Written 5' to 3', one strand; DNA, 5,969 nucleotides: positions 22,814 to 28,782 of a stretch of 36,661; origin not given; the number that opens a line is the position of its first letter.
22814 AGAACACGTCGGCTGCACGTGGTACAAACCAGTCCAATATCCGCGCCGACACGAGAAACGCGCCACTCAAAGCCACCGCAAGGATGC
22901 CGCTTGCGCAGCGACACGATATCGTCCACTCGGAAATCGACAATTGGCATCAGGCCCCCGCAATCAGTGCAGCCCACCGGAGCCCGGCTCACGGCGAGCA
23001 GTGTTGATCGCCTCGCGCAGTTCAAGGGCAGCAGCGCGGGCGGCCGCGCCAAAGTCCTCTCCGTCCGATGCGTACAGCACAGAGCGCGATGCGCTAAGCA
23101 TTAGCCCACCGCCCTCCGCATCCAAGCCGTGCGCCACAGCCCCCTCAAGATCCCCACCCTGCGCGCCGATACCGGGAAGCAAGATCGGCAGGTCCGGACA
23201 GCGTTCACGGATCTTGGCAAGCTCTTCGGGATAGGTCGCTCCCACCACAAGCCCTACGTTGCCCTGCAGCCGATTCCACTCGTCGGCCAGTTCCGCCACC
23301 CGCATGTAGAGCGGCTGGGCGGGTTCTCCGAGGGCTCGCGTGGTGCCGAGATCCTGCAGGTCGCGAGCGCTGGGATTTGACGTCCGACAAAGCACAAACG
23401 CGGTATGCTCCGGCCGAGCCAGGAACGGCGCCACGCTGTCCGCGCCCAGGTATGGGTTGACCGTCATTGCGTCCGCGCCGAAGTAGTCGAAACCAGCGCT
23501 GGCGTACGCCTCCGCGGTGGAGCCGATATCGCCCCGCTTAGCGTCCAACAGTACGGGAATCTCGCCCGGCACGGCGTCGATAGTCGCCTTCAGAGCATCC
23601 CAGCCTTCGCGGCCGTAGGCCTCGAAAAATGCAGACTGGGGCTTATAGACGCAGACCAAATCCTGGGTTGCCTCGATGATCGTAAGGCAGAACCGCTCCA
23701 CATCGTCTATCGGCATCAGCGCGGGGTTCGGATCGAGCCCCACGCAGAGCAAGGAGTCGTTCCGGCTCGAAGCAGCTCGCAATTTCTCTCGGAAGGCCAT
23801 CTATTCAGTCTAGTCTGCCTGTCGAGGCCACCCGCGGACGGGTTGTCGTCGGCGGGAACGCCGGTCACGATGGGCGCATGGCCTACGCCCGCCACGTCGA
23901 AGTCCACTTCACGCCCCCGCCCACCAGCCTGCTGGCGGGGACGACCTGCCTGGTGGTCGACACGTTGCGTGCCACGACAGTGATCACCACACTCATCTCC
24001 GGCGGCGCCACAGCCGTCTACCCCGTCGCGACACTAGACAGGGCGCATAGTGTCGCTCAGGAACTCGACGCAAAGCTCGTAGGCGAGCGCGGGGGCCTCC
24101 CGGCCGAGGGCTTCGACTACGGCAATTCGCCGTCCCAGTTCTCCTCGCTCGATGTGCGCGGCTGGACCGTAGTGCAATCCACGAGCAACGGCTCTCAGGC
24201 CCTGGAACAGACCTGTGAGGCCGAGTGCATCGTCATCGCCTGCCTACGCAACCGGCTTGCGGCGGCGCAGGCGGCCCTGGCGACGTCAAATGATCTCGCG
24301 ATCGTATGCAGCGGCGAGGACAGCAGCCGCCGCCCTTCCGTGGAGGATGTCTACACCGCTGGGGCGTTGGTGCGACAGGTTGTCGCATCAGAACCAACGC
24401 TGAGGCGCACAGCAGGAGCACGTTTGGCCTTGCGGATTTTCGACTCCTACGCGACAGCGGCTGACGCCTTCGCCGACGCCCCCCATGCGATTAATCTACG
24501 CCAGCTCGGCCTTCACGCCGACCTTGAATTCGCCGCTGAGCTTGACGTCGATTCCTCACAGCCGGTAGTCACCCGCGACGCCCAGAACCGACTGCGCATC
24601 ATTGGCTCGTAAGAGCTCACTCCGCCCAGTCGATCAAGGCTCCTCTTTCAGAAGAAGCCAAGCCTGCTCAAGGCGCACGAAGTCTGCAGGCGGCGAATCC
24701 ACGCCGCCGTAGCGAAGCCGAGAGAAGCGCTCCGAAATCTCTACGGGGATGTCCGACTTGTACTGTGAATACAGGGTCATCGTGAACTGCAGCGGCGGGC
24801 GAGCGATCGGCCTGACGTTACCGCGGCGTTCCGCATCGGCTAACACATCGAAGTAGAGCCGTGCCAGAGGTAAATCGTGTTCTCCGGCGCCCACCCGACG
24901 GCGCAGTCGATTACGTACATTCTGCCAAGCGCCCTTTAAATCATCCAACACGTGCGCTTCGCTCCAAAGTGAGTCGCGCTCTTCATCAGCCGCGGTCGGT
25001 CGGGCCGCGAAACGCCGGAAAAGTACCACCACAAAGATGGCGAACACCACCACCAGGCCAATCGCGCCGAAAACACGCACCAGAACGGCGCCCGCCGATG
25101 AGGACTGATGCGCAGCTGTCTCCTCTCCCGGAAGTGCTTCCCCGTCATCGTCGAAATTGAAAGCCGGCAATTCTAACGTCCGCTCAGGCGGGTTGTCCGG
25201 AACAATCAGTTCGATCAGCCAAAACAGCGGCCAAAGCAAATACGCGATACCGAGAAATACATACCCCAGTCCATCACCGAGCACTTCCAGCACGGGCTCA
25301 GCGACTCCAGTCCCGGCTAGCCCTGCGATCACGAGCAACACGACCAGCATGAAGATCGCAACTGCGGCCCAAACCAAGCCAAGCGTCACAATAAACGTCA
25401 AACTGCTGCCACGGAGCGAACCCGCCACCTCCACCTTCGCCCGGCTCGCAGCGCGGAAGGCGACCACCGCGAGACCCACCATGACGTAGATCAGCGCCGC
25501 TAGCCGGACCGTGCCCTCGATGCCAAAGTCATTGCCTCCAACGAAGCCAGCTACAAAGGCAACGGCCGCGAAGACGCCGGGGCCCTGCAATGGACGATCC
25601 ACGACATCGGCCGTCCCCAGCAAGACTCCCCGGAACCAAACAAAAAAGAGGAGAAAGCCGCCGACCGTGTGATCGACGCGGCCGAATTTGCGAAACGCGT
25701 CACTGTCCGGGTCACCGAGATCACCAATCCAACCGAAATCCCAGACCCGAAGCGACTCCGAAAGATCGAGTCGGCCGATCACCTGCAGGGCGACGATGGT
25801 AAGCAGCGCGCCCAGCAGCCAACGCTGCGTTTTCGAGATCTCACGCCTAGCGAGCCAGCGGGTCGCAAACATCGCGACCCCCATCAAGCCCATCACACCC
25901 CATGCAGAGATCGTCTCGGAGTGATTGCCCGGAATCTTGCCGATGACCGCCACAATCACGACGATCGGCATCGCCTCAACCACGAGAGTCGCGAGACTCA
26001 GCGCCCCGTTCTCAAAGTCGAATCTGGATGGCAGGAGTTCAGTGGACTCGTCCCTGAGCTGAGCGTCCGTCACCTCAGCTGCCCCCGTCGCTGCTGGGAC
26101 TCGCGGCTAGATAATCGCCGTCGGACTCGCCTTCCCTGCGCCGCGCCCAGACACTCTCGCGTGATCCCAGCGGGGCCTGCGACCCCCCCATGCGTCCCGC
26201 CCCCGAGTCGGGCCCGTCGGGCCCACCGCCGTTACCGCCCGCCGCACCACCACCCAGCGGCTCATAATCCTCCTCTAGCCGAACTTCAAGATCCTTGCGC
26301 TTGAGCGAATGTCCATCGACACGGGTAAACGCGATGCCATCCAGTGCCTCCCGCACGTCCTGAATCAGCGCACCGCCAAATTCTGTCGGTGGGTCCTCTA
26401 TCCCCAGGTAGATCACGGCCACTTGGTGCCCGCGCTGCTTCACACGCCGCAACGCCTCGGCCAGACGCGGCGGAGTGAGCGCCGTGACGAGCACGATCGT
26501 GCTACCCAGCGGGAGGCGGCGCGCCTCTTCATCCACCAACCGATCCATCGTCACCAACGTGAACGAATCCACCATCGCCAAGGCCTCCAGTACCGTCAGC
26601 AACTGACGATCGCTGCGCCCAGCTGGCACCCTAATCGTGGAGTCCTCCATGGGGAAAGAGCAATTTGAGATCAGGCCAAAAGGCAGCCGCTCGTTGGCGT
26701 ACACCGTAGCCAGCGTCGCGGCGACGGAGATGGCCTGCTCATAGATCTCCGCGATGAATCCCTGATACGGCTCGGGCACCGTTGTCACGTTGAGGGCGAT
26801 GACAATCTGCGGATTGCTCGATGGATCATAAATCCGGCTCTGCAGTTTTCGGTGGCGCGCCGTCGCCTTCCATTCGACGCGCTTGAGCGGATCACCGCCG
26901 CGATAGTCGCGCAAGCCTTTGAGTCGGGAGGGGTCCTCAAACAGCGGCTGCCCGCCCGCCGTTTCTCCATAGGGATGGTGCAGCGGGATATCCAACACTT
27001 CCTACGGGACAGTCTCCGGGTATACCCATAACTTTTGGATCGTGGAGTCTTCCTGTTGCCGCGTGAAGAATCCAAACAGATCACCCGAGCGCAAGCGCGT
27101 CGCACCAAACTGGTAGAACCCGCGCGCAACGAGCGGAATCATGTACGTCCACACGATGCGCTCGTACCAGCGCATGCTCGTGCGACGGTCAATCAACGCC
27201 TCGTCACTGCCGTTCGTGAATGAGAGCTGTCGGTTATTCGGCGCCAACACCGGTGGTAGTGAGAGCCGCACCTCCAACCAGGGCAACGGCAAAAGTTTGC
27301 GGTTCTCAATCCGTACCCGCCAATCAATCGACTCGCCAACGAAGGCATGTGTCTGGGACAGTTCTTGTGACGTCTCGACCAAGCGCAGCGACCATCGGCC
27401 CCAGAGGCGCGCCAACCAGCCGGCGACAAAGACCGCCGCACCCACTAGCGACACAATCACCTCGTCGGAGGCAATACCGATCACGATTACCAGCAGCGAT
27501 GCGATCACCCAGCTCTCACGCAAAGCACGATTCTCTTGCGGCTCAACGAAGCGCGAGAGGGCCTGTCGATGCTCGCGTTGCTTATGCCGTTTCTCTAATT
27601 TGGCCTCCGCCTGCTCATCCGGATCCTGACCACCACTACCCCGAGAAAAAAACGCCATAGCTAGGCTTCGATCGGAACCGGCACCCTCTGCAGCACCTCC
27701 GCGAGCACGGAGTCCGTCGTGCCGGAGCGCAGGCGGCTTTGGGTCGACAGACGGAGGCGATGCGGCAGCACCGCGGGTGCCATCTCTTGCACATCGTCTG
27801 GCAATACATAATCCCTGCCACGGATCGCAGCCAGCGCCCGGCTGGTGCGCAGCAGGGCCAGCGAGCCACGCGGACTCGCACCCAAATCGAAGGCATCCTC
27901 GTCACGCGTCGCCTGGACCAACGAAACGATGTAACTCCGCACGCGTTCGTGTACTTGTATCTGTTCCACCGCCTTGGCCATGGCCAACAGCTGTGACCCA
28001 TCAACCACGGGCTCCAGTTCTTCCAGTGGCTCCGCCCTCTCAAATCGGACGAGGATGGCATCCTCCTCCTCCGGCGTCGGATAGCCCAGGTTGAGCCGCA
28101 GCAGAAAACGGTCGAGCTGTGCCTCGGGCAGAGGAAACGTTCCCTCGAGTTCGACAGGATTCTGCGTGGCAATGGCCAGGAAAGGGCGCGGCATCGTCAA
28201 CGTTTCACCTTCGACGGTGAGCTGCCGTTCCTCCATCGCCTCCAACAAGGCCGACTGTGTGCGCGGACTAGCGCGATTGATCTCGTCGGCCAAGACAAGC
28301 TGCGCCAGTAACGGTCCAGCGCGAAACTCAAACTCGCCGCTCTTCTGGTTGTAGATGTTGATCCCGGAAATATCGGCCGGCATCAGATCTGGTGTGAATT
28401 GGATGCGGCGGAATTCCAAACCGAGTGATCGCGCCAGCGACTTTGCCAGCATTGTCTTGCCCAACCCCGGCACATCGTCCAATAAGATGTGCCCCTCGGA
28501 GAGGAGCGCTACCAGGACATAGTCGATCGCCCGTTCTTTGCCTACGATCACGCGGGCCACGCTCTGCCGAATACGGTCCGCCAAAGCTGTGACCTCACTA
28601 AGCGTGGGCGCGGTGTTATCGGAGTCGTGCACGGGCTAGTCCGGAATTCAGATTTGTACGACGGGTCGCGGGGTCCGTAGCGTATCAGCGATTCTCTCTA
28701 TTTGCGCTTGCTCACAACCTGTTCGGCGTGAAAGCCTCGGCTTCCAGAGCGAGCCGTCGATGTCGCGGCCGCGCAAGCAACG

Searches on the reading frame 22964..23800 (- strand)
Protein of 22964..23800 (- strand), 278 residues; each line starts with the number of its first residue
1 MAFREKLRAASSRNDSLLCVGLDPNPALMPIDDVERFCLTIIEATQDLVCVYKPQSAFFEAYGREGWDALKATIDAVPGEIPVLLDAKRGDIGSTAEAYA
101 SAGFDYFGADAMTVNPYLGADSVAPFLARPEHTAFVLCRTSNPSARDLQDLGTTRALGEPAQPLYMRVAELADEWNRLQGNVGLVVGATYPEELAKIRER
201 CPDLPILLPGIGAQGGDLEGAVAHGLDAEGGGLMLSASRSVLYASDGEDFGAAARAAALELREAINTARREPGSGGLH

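Call 21: search_protein_families(library=pfam, proteins=[window:22964-23800:-], max_evalue=0.0001)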
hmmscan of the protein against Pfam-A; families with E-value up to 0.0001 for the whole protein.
window:22964-23800:- (278 aa): 1 family
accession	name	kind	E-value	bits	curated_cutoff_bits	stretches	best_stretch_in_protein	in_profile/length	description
PF00215.30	OMPdecase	-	3e-32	112.8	27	1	17-247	2-214/221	Orotidine 5'-phosphate decarboxylase / HUMPS family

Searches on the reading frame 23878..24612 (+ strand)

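Call 21: search_protein_families(library=pfam, proteins=[window:23878-24612:+], max_evalue=0.0001)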
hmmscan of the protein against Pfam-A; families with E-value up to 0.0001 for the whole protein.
window:23878-24612:+ (244 aa): 1 family
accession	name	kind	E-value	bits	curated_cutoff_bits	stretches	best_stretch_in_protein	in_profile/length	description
PF04029.19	2-ph_phosp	-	2.1e-54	184.5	26.4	1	21-231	14-223/226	2-phosphosulpholactate phosphatase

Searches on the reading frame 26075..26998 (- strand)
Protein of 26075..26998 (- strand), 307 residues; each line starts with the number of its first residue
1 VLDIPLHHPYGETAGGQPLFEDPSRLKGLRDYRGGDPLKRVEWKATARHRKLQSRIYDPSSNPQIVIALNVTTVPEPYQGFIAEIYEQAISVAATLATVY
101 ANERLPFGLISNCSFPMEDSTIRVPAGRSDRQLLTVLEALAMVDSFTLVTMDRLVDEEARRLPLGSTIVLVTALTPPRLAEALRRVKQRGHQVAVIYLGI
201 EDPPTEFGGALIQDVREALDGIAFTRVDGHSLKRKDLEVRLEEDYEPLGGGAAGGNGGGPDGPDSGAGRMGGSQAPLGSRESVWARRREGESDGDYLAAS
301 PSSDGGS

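Call 21: search_protein_families(library=pfam, proteins=[window:26075-26998:-], max_evalue=0.0001)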
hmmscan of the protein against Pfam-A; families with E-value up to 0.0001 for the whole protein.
window:26075-26998:- (307 aa): 1 family
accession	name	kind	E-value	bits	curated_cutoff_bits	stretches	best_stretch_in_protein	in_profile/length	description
PF01882.25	DUF58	-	1e-07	31.8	23.4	1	30-195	3-166/216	Protein of unknown function DUF58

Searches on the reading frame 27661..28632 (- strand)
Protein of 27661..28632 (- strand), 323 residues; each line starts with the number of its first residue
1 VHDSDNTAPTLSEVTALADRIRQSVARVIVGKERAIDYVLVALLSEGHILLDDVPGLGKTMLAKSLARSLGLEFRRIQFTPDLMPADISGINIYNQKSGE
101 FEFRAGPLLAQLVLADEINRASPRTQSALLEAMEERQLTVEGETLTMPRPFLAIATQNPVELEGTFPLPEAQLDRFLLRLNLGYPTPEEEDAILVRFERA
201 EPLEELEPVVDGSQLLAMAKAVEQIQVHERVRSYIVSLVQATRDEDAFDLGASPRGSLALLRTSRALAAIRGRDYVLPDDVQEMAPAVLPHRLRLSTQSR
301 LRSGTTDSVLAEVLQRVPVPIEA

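Call 3: search_protein_families(library=pfam, proteins=[window:27661-28632:-], max_evalue=0.01)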
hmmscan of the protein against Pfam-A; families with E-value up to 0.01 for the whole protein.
window:27661-28632:- (323 aa): 10 families
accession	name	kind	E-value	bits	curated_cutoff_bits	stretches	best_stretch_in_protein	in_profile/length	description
PF07726.17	AAA_3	-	1.8e-63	212.7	27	1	48-178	1-131/131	ATPase family associated with various cellular activities (AAA)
PF17863.7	AAA_lid_2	-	1.6e-25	89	22.7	1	240-312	1-73/74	AAA lid domain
PF07728.20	AAA_5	-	3.3e-15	56.7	22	1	54-176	7-139/139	AAA domain (dynein-related subfamily)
PF20030.5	bpMoxR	-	3.2e-11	43.1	27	1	21-193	6-177/205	MoxR domain in the MoxR-vWA-beta-propeller ternary systems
PF00004.35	AAA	-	4.2e-06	27.7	21.2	1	54-159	6-111/131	ATPase family associated with various cellular activities (AAA)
PF05496.18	RuvB_N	-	1.3e-05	25.5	27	1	47-140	34-115/159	Holliday junction DNA helicase RuvB P-loop domain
PF01078.27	Mg_chelatase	-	0.00012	22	20.3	1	29-68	5-44/207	Magnesium chelatase, subunit ChlI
PF00493.29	MCM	-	0.00018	21.1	23.3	1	19-141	30-153/224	MCM P-loop domain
PF07724.20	AAA_2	-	0.0042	17.6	27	0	46-156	3-122/166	AAA domain (Cdc48 subfamily)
PF00158.32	Sigma54_activat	-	0.0099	16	20.2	0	97-156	85-140/168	Sigma-54 interaction domain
